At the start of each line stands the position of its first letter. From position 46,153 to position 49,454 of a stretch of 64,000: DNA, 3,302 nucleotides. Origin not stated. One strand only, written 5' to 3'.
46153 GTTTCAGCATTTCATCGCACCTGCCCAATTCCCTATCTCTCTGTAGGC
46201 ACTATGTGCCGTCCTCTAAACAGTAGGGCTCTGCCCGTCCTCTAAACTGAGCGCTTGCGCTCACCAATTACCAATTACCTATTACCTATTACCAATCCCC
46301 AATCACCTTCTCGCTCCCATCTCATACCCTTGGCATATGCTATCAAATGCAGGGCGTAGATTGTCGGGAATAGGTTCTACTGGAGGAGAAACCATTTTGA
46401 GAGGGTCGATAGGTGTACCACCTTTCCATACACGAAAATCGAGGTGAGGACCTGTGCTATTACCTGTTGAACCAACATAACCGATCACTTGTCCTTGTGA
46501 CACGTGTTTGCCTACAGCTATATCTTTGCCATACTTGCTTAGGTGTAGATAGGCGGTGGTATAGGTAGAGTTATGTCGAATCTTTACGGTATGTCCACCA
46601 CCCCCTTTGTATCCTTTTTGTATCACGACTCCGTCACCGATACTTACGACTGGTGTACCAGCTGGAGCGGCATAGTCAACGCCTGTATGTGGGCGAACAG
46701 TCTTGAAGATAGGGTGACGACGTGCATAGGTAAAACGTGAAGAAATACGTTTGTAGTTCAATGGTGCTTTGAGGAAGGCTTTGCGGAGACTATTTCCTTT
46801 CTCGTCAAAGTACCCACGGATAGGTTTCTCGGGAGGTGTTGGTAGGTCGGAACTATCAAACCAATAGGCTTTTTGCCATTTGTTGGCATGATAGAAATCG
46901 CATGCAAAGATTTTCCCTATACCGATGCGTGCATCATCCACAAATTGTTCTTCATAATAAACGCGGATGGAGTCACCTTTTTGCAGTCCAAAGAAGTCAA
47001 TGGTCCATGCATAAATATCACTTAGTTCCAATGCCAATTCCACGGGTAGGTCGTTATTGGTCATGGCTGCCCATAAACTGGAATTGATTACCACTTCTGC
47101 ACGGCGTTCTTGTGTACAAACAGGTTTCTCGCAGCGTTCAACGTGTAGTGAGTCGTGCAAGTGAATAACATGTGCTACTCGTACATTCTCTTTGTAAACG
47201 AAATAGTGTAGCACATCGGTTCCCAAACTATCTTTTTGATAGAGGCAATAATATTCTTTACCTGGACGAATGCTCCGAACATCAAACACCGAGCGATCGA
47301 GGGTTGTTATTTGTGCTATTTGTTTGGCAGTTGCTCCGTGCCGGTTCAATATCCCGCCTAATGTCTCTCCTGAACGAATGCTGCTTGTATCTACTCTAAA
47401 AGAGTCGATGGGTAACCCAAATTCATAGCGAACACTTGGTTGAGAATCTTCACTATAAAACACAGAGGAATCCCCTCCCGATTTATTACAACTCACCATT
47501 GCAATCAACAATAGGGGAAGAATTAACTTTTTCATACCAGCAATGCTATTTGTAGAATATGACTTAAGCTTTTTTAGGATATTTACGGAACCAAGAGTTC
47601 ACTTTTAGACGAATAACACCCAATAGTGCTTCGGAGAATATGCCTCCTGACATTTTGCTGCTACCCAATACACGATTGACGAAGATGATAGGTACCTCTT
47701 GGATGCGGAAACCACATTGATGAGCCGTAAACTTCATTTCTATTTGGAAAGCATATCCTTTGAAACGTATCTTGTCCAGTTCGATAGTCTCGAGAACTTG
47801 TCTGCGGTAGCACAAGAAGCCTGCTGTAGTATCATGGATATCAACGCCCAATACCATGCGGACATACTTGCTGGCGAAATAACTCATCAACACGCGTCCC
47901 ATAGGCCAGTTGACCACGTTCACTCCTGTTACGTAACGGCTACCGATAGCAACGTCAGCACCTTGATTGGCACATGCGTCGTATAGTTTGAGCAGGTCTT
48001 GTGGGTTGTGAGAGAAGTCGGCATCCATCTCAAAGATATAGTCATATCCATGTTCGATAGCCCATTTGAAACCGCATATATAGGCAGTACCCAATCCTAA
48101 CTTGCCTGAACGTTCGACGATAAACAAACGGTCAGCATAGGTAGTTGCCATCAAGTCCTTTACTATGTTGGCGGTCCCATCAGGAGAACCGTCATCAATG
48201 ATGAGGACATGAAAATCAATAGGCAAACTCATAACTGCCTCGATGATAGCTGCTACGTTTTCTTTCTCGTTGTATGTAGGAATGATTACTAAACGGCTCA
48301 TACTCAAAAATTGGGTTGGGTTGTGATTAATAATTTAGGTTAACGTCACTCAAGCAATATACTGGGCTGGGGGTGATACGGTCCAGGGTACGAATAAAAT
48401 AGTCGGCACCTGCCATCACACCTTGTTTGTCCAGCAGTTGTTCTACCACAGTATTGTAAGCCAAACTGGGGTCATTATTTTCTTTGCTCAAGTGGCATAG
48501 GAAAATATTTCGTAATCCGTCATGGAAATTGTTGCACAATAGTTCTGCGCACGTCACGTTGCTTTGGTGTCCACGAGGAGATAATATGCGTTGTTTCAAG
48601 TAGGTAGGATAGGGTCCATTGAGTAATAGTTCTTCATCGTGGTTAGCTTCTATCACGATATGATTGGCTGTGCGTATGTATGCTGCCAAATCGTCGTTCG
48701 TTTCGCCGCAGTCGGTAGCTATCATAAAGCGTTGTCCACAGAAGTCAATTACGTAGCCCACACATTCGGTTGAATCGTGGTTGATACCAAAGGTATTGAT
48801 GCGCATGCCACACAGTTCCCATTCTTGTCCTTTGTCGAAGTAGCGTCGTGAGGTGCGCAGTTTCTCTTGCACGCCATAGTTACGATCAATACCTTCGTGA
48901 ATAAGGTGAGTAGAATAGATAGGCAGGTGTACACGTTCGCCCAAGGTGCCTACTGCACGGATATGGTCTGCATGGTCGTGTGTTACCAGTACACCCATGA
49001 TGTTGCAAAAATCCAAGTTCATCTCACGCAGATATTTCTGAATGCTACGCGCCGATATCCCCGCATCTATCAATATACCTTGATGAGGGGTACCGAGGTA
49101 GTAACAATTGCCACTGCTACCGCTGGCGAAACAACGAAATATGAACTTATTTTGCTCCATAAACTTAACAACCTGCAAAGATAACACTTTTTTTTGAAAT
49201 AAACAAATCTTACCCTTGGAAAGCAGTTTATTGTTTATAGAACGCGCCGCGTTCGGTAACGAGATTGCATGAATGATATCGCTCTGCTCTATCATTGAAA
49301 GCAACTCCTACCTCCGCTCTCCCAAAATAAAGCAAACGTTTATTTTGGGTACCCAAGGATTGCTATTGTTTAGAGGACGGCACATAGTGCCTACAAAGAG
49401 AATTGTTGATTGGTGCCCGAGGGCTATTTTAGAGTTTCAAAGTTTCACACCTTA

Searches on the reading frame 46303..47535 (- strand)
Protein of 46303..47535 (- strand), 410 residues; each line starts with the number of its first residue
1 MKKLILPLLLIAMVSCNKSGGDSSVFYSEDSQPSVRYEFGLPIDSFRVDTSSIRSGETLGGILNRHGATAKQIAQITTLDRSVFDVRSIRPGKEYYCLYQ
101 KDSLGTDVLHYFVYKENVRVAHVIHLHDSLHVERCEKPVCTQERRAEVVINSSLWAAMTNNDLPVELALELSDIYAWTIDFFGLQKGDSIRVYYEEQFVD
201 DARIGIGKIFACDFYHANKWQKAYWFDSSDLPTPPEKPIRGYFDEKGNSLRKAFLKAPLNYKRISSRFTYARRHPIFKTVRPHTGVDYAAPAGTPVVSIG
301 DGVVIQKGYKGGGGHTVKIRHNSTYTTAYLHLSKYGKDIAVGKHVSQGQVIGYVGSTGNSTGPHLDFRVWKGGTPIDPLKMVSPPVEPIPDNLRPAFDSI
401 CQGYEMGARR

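Call 29: search_protein_families(library=pfam, proteins=[window:46303-47535:-])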
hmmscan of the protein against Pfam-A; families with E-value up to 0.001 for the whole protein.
window:46303-47535:- (410 aa): 2 families
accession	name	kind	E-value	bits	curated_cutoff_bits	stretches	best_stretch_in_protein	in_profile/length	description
PF01551.29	Peptidase_M23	-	1e-31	109.4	28.7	1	282-378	2-96/96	Peptidase family M23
PF19425.4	Csd3_N2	-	0.00022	21.6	27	0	148-268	11-120/122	Csd3 second domain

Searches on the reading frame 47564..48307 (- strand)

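Call 29: search_protein_families(library=pfam, proteins=[window:47564-48307:-])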
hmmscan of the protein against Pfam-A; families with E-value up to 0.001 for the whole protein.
window:47564-48307:- (247 aa): 2 families
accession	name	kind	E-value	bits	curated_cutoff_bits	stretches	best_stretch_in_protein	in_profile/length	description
PF00535.33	Glycos_transf_2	-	4.7e-31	108.4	23.3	1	7-174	2-166/168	Glycosyl transferase family 2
PF10111.15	Glyco_tranf_2_2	-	0.00087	19.3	27.3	0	7-105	2-99/276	Glycosyltransferase like family 2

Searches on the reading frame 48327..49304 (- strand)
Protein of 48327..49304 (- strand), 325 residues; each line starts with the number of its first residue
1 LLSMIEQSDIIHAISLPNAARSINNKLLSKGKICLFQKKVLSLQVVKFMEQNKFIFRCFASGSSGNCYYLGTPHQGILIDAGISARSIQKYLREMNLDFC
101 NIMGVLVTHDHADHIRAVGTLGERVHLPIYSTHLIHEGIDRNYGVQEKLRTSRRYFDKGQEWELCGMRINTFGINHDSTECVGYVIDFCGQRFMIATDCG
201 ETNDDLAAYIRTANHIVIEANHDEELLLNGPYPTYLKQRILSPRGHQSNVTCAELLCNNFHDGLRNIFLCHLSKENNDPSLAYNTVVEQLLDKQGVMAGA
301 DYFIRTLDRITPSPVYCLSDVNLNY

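Call 29: search_protein_families(library=pfam, proteins=[window:48327-49304:-])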
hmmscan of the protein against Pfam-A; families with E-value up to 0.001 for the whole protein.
window:48327-49304:- (325 aa): 2 families
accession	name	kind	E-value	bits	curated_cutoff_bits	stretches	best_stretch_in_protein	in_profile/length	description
PF12706.13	Lactamase_B_2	-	2.2e-18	67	27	1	77-224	3-170/200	Beta-lactamase superfamily domain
PF00753.33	Lactamase_B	-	1.4e-10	41.9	22.7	1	63-154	4-96/196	Metallo-beta-lactamase superfamily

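Call 77: find_encoding_contigs(protein=window:48327-49160:-, flank=2000, max_places=10)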
Protein window:48327-49160:- (277 aa): 11 contigs read that carry it; 8 places shown.
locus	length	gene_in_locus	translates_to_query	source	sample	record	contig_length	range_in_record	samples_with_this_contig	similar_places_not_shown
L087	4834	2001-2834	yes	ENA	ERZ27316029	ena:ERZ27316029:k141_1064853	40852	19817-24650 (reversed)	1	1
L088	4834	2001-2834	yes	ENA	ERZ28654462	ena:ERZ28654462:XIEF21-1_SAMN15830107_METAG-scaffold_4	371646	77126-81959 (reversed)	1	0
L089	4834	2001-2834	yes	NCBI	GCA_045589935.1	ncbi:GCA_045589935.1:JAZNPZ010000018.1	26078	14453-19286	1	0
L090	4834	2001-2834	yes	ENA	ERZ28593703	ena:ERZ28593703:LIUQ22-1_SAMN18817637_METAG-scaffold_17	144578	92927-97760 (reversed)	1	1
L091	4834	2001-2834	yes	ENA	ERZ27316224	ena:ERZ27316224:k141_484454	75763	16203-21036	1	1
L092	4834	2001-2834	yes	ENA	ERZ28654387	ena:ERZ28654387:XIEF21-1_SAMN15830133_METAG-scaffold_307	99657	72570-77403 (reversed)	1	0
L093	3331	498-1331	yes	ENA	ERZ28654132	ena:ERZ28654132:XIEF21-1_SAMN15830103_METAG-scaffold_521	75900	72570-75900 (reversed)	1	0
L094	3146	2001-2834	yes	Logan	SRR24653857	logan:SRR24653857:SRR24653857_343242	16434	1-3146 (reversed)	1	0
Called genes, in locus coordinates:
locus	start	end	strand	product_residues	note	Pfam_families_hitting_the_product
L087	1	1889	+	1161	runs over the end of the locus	PF05547:Peptidase_M6, PF26918:Ig_Eae (faint), PF02368:Big_2 (weak), PF26182:Ig_NUP210_5th (faint)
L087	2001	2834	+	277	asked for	PF23023:Anti-Pycsar_Apyc1 (weak), PF00753:Lactamase_B, PF12706:Lactamase_B_2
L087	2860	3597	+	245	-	PF00535:Glycos_transf_2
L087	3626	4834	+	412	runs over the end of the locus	PF01551:Peptidase_M23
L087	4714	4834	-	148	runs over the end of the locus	-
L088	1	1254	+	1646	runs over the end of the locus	PF05547:Peptidase_M6, PF02368:Big_2 (weak)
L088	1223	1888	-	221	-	-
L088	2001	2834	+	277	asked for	PF23023:Anti-Pycsar_Apyc1 (weak), PF00753:Lactamase_B, PF12706:Lactamase_B_2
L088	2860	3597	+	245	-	PF00535:Glycos_transf_2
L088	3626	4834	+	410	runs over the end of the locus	PF01551:Peptidase_M23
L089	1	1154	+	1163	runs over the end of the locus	PF05547:Peptidase_M6, PF26918:Ig_Eae (faint), PF02368:Big_2 (weak), PF26182:Ig_NUP210_5th (faint), PF02368:Big_2 (weak)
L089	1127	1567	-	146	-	-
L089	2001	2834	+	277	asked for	PF23023:Anti-Pycsar_Apyc1 (weak), PF00753:Lactamase_B, PF12706:Lactamase_B_2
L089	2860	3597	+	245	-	PF00535:Glycos_transf_2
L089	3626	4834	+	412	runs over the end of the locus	PF01551:Peptidase_M23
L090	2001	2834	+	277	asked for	PF23023:Anti-Pycsar_Apyc1 (weak), PF00753:Lactamase_B, PF12706:Lactamase_B_2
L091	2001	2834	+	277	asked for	PF23023:Anti-Pycsar_Apyc1 (weak), PF00753:Lactamase_B, PF12706:Lactamase_B_2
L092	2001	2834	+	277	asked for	PF23023:Anti-Pycsar_Apyc1 (weak), PF00753:Lactamase_B, PF12706:Lactamase_B_2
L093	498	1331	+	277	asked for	PF23023:Anti-Pycsar_Apyc1 (weak), PF00753:Lactamase_B, PF12706:Lactamase_B_2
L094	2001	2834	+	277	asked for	PF23023:Anti-Pycsar_Apyc1 (weak), PF00753:Lactamase_B, PF12706:Lactamase_B_2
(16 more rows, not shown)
